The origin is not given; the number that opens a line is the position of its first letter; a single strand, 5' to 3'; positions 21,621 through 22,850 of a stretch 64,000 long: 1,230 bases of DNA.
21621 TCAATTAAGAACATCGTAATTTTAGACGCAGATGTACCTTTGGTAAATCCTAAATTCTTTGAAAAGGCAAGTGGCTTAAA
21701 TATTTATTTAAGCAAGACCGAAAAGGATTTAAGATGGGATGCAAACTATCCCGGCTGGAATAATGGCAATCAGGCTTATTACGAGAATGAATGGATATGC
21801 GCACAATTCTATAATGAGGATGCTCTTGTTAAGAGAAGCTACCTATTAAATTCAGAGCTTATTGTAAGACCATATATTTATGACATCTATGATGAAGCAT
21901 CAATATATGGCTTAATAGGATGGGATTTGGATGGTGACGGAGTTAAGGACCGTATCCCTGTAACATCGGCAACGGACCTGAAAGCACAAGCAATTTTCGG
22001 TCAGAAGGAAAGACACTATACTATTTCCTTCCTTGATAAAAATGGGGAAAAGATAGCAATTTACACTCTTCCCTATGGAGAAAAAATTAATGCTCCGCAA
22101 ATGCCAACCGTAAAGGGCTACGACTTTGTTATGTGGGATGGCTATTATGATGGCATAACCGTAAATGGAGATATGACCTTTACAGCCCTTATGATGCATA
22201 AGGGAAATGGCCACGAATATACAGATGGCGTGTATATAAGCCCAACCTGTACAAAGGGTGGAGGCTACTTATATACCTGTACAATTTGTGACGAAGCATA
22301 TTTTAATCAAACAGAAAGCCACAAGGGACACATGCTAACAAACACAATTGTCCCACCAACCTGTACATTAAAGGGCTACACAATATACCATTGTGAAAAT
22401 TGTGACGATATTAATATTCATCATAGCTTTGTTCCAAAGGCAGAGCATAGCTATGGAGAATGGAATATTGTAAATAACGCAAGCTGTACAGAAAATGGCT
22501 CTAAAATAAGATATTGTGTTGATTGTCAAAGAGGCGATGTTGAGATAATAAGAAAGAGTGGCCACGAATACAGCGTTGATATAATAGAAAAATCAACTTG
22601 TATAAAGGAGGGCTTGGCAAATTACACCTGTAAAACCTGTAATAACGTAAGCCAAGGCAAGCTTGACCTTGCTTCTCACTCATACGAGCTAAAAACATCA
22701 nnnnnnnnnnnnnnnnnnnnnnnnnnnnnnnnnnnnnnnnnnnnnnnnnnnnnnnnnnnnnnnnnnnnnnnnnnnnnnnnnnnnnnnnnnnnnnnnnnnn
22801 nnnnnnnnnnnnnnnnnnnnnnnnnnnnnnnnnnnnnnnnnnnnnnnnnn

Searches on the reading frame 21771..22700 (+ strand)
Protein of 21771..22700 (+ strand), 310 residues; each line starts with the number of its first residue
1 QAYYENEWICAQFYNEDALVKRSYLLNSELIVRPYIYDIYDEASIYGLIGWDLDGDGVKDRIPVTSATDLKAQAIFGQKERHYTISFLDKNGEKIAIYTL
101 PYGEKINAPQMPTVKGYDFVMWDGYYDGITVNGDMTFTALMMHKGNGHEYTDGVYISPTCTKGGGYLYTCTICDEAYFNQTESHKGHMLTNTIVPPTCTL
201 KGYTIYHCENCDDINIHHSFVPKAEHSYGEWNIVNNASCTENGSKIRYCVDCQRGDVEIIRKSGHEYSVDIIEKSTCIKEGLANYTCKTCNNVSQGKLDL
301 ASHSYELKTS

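Call 87: search_protein_families(library=pfam, proteins=[window:21771-22700:+], max_evalue=1)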
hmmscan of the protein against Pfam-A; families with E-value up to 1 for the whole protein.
window:21771-22700:+ (310 aa): 1 family
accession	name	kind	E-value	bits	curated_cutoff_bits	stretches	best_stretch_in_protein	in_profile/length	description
PF09479.16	Flg_new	-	1.4e-06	28.7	27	1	83-139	1-52/65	Listeria-Bacteroides repeat domain (List_Bact_rpt)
